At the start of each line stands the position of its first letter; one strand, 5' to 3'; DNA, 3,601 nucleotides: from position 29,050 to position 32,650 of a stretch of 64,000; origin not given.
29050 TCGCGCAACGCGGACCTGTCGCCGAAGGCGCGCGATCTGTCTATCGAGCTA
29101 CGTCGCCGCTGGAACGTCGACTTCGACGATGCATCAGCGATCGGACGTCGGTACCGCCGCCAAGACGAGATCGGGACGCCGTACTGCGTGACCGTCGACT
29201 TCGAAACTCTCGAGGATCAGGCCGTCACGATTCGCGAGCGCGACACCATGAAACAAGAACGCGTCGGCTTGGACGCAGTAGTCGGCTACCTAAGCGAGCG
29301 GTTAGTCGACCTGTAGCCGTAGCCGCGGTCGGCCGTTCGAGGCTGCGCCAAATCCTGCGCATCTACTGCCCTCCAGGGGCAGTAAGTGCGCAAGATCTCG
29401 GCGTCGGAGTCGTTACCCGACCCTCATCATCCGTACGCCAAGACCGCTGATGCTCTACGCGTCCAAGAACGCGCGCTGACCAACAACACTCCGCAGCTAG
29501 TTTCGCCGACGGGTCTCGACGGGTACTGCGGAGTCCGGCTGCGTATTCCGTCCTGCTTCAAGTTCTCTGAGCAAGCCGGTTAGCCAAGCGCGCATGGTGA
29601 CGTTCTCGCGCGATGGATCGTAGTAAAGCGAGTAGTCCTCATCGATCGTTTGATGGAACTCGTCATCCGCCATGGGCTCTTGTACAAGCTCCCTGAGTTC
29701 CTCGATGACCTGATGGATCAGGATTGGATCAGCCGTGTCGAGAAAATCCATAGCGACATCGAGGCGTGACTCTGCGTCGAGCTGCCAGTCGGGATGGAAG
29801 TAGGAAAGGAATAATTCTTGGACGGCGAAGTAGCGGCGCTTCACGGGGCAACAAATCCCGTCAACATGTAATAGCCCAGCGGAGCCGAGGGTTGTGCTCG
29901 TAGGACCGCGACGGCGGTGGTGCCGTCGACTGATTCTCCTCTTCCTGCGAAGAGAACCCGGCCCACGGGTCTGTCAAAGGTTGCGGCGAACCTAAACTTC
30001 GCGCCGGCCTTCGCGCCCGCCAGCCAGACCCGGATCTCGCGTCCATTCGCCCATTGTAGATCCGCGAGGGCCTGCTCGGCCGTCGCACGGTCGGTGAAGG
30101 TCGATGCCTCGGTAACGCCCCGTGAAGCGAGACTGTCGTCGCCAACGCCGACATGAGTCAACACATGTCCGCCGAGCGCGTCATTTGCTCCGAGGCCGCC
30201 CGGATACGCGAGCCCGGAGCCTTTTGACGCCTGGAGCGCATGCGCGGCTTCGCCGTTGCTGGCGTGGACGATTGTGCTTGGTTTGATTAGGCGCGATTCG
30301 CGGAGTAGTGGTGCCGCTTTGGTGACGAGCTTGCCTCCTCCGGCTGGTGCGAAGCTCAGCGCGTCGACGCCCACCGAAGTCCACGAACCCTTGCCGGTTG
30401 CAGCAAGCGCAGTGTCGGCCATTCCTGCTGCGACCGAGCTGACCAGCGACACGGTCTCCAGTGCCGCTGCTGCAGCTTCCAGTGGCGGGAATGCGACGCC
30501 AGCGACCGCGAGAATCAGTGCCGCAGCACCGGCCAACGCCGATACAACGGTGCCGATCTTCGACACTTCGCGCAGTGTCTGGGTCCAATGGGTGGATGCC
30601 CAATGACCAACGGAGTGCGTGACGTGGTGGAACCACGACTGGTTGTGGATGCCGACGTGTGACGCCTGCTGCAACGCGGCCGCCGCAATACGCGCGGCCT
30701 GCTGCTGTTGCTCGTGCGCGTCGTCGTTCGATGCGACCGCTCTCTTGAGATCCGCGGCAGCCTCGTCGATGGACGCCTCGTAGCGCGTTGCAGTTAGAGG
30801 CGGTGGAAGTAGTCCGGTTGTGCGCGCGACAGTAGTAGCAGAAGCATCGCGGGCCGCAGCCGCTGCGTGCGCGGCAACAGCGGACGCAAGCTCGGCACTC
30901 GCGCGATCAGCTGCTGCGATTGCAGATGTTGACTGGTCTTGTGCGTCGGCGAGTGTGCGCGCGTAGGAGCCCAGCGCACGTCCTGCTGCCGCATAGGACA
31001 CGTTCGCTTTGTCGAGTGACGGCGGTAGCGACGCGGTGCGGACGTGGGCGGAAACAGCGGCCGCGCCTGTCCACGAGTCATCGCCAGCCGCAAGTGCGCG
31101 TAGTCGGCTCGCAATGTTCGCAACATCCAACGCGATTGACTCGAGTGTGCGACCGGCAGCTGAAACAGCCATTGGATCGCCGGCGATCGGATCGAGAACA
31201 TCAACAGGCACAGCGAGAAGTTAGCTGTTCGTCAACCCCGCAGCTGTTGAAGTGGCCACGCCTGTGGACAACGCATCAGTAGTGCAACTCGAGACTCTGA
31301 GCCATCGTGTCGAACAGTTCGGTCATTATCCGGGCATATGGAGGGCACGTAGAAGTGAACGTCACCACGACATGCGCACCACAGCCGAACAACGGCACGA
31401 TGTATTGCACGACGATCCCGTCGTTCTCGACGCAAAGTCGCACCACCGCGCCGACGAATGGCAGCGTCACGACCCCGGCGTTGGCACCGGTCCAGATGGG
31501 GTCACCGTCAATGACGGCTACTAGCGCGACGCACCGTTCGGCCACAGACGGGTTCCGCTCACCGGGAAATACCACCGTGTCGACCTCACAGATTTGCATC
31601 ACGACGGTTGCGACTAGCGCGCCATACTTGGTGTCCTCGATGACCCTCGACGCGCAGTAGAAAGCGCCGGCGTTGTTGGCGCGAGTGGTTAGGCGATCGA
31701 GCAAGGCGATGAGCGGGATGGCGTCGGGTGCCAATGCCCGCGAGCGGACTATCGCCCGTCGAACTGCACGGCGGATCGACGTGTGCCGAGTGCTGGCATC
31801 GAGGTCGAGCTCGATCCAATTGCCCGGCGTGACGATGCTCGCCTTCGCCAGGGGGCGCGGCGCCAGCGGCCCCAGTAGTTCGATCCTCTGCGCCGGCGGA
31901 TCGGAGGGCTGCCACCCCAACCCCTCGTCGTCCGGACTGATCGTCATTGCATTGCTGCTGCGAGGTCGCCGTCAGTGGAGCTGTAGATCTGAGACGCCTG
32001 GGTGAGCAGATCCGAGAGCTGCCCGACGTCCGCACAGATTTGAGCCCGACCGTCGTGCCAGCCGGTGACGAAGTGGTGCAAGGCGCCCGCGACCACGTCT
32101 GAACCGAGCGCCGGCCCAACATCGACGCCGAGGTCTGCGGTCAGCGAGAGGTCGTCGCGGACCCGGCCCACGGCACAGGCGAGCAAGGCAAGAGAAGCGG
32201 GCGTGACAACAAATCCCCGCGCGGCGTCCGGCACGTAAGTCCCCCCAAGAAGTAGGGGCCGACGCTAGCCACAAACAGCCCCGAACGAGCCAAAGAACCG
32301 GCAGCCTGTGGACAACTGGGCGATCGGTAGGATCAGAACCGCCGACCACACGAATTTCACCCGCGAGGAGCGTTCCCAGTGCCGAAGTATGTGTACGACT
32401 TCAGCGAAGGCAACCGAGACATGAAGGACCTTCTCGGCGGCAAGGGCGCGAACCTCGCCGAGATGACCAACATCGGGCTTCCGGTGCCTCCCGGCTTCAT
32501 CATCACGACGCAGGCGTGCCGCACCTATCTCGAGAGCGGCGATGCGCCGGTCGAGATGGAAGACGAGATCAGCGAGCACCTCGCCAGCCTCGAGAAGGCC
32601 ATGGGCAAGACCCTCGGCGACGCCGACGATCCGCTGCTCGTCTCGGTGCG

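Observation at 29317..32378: Lower-GC four-gene insertion between glyS and ppdK looks like a type VII secretion-style toxin-immunity module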

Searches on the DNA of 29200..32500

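Call 88: search_rna_families(source=window, start=29200, end=32500, threshold=evalue, max_evalue=1)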
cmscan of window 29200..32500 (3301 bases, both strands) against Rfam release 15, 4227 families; matches with E-value up to 1: 0.
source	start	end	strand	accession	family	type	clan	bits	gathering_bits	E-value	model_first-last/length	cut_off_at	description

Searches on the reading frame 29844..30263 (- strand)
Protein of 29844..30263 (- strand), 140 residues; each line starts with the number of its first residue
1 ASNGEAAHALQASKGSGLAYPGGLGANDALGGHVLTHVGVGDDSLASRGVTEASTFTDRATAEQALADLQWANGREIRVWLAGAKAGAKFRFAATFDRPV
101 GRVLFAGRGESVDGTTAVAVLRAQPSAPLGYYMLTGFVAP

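Call 68: search_solved_structures(query=window:29844-30263:-, max_evalue=1, show_alignments=2)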
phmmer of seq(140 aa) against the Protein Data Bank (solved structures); distinct sequences matched with E-value up to 1: 2.
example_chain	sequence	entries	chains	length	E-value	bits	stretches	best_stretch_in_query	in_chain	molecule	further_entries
5e3e_B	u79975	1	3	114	6e-08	36.1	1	31-140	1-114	Large exoprotein involved in heme utilization or adhesion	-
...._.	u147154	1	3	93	0.25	14.6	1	72-103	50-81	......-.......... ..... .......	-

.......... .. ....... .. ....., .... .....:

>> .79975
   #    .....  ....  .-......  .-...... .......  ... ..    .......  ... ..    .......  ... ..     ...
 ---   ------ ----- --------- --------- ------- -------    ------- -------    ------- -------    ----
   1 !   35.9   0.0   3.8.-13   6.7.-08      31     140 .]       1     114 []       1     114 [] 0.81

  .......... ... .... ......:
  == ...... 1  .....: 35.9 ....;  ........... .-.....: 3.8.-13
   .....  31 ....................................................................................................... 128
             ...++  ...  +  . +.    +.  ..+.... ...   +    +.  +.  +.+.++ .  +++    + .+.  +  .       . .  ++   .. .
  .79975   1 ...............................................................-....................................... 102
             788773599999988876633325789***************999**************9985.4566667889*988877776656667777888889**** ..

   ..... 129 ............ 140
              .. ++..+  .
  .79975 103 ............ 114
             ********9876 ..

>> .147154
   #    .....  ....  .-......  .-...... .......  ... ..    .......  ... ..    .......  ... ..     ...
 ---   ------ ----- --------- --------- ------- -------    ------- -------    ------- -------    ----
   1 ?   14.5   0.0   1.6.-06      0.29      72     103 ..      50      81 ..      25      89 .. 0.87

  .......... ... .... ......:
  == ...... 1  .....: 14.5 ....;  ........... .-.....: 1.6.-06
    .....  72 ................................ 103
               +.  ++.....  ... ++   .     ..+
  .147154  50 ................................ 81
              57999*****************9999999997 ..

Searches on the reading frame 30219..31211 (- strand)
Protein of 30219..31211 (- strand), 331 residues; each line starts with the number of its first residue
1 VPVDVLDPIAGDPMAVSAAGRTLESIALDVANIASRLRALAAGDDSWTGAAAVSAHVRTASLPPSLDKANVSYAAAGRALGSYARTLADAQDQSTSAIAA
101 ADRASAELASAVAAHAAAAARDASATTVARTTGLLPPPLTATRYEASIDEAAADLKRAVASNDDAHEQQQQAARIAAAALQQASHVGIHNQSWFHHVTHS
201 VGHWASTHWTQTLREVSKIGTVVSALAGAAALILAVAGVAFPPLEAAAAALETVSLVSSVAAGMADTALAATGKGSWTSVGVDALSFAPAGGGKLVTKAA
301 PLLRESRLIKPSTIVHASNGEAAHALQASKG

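Call 14: find_homologous_proteins(query=window:30219-31211:-)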
Query seq(331 aa) (331 aa): 96 proteins with E <= 0.001 among 8000 candidates.
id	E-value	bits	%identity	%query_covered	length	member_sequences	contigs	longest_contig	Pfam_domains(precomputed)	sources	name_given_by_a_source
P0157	1.6e-191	653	100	100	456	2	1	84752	PF21725.4,PF18431.7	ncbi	ncbi:MAG TPA: RNase A-like domain-containing protein [Acidothermaceae bacterium]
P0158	2.1e-168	577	93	96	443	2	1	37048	PF21725.4,PF18431.7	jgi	jgi:hypothetical protein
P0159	4.7e-163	560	88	97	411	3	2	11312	PF21725.4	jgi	jgi:hypothetical protein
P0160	4.9e-163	560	88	98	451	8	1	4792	PF21725.4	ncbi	ncbi:MAG TPA: hypothetical protein VIJ11_09490 [Galbitalea sp.]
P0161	9.0e-163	559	87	95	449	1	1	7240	PF21725.4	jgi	jgi:hypothetical protein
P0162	1.3e-162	558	88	97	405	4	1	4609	PF21725.4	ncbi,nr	ncbi:MAG TPA: hypothetical protein VK662_12425 [Acidothermaceae bacterium]|nr:hypothetical protein [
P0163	2.0e-162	558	89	98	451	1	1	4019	PF21725.4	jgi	-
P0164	3.4e-162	557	89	97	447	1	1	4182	PF21725.4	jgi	jgi:hypothetical protein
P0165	1.3e-161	555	87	98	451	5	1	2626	PF21725.4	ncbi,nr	ncbi:MAG TPA: hypothetical protein VFG00_00385 [Acidothermaceae bacterium]|nr:hypothetical protein [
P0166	2.1e-161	554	86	100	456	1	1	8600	PF21725.4,PF18431.7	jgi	jgi:hypothetical protein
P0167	3.3e-161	554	88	94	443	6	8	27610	PF21725.4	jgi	jgi:hypothetical protein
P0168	2.6e-158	544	87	94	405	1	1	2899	PF21725.4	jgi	jgi:type VII secretion system ESX-1 substrate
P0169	1.2e-157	542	87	94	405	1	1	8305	PF21725.4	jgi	jgi:type VII secretion system ESX-1 substrate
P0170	1.6e-157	542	86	97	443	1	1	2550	PF21725.4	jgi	jgi:hypothetical protein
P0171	1.9e-157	541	86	94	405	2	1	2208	PF21725.4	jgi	-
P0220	2.1e-111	390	66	99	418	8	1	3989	PF21725.4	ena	-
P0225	2.0e-104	367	62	94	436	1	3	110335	PF21725.4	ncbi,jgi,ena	jgi:hypothetical protein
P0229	2.8e-89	318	59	92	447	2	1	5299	PF21725.4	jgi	-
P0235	8.1e-75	270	53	97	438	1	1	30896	PF14431.13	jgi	jgi:hypothetical protein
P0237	2.4e-71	259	51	94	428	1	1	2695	-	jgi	jgi:hypothetical protein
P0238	4.4e-71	258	53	97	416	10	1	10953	PF21725.4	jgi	jgi:uncharacterized protein YukE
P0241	8.7e-69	251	56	79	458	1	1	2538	PF21725.4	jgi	jgi:hypothetical protein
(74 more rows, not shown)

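Call 90: search_dna_similar(query=window:30264-31211:-, collection=phages, mode=protein, max_evalue=0.001, max_rows=12)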
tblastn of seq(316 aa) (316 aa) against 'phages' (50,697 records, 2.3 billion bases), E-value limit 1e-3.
No match.

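Call 91: search_dna_similar(query=window:30264-31211:-, collection=plasmids, mode=protein, max_evalue=0.001, max_rows=12)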
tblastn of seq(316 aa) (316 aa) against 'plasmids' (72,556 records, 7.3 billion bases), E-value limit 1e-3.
No match.

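Call 93: find_encoding_contigs(protein=P0225, flank=10000, max_places=2)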
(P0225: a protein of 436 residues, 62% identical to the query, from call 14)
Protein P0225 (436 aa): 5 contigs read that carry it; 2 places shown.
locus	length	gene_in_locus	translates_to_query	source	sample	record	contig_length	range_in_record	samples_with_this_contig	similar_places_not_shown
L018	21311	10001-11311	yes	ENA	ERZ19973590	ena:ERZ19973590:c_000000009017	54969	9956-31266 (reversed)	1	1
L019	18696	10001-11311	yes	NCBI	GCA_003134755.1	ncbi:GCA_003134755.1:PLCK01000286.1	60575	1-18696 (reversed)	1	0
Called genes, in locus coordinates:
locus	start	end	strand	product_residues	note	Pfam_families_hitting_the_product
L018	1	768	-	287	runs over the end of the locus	PF02567:PhzC-PhzF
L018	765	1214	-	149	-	PF00583:Acetyltransf_1, PF13508:Acetyltransf_7 (weak)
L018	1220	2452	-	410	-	PF01266:DAO (faint), PF07992:Pyr_redox_2, PF13450:NAD_binding_8 (faint), PF13738:Pyr_redox_3 (faint), PF00070:Pyr_redox, PF14759:Reductase_C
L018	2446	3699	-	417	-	PF01966:HD, PF13286:HD_assoc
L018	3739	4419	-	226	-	-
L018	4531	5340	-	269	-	-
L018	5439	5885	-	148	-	-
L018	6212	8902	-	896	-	PF01326:PPDK_N, PF00391:PEP-utilizers, PF02896:PEP-utilizers_C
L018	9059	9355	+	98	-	-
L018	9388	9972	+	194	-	-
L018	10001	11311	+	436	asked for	PF21725:T7SS_signal (weak)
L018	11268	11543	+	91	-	-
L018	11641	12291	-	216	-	PF13563:2_5_RNA_ligase2 (weak)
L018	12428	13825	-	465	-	PF00587:tRNA-synt_2b, PF03129:HGTP_anticodon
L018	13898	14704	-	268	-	PF01255:Prenyltransf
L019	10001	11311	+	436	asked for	PF21725:T7SS_signal (weak)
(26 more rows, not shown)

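Call 94: find_encoding_contigs(protein=P0235, flank=10000, max_places=2)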
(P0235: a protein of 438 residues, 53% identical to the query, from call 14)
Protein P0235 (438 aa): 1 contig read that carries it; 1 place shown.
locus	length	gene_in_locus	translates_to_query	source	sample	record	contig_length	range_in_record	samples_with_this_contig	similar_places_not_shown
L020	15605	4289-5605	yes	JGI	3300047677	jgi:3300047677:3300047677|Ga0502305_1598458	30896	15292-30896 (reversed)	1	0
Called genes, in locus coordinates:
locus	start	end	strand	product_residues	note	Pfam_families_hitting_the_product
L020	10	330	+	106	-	-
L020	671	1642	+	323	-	PF00248:Aldo_ket_red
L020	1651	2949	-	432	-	PF05977:MFS_3, PF07690:MFS_1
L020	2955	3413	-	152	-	PF12802:MarR_2, PF01047:MarR, PF13463:HTH_27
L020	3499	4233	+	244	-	PF00857:Isochorismatase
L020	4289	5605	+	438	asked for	PF14431:YwqJ-deaminase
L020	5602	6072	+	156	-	PF14433:SUKH-3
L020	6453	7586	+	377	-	PF13581:HATPase_c_2 (weak), PF02518:HATPase_c (faint), PF14213:DUF4325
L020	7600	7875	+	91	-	-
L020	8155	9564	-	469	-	PF00587:tRNA-synt_2b, PF03129:HGTP_anticodon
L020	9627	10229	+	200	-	PF16473:Rv2179c-like (weak)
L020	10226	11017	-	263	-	PF01255:Prenyltransf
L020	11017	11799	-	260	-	PF11967:RecO_N, PF02565:RecO_C, PF24458:DUF7573 (faint)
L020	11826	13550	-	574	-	PF00682:HMGL-like, PF22615:IPMS_D2, PF08502:LeuA_dimer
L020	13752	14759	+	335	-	PF13302:Acetyltransf_3 (faint), PF00583:Acetyltransf_1, PF13508:Acetyltransf_7 (faint)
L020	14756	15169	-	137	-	-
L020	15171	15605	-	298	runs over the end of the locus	PF00009:GTP_EFTU (faint), PF00350:Dynamin_N (weak), PF01926:MMR_HSR1, PF02421:FeoB_N, PF03193:RsgA_GTPase (faint), PF10662:PduV-EutP (weak), PF07650:KH_2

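Call 95: find_encoding_contigs(protein=P0238, flank=10000, max_places=2)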
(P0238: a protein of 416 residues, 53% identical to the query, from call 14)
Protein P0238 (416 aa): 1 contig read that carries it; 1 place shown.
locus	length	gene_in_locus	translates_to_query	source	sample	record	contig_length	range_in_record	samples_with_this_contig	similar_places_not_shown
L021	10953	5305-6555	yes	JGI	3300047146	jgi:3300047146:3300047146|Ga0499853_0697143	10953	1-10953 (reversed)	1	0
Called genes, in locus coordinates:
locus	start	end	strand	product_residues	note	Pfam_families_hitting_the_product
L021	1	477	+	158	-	PF00067:p450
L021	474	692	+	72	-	PF13459:Fer4_15 (weak), PF13370:Fer4_13 (weak)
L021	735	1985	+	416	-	PF01266:DAO (faint), PF07992:Pyr_redox_2, PF00070:Pyr_redox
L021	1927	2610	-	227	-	PF00392:GntR, PF13412:HTH_24 (weak), PF07729:FCD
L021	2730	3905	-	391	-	PF05977:MFS_3, PF07690:MFS_1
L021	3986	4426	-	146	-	PF01047:MarR, PF12802:MarR_2, PF13463:HTH_27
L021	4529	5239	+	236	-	PF00857:Isochorismatase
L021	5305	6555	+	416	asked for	PF21725:T7SS_signal (weak)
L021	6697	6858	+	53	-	-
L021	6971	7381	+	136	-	-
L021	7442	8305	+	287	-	PF03881:Fructosamin_kin, PF01636:APH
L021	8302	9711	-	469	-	PF00587:tRNA-synt_2b, PF03129:HGTP_anticodon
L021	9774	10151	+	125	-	-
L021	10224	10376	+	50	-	-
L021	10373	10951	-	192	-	PF01255:Prenyltransf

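Call 98: search_protein_families(library=pfam, proteins=[P0160, P0167, P0159, P0241, P0229, P0220, P0237, P0235], max_evalue=0.01)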
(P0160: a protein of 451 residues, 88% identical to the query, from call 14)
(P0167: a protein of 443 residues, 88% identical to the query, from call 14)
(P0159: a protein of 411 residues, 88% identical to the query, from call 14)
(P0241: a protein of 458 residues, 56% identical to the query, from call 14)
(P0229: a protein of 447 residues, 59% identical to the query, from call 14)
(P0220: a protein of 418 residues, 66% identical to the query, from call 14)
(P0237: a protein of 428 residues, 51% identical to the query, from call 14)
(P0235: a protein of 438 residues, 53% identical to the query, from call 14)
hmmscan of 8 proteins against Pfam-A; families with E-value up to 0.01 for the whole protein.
P0160 (451 aa): 1 family
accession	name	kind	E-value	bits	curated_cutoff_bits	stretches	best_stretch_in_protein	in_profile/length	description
PF21725.3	T7SS_signal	-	9.6e-11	42.5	27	1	9-178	69-235/241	Putative T7SS secretion signal domain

P0167 (443 aa): 1 family
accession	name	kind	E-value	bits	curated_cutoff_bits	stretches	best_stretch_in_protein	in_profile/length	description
PF21725.3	T7SS_signal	-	1.5e-08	35.2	27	1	9-178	69-235/241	Putative T7SS secretion signal domain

P0159 (411 aa): 1 family
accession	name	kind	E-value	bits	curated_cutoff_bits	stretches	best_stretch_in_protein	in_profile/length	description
PF21725.3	T7SS_signal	-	1.4e-08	35.4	27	1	9-178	69-235/241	Putative T7SS secretion signal domain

P0241 (458 aa): 1 family
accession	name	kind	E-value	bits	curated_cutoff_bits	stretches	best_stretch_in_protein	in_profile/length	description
PF21725.3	T7SS_signal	-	4.4e-08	33.7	27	1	8-173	69-231/241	Putative T7SS secretion signal domain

P0229 (447 aa): 1 family
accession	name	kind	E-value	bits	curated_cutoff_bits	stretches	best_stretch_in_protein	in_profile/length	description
PF21725.3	T7SS_signal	-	1.1e-05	25.9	27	1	9-179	69-229/241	Putative T7SS secretion signal domain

P0220 (418 aa): 1 family
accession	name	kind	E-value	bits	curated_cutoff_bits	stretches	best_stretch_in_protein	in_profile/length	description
PF21725.3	T7SS_signal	-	8.3e-13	49.2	27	1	9-168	69-227/241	Putative T7SS secretion signal domain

P0237 (428 aa): 0 families

P0235 (438 aa): 1 family
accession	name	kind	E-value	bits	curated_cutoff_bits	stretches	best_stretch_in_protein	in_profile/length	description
PF14431.12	YwqJ-deaminase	-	9.9e-10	39.2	25.9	1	351-432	40-136/138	YwqJ-like deaminase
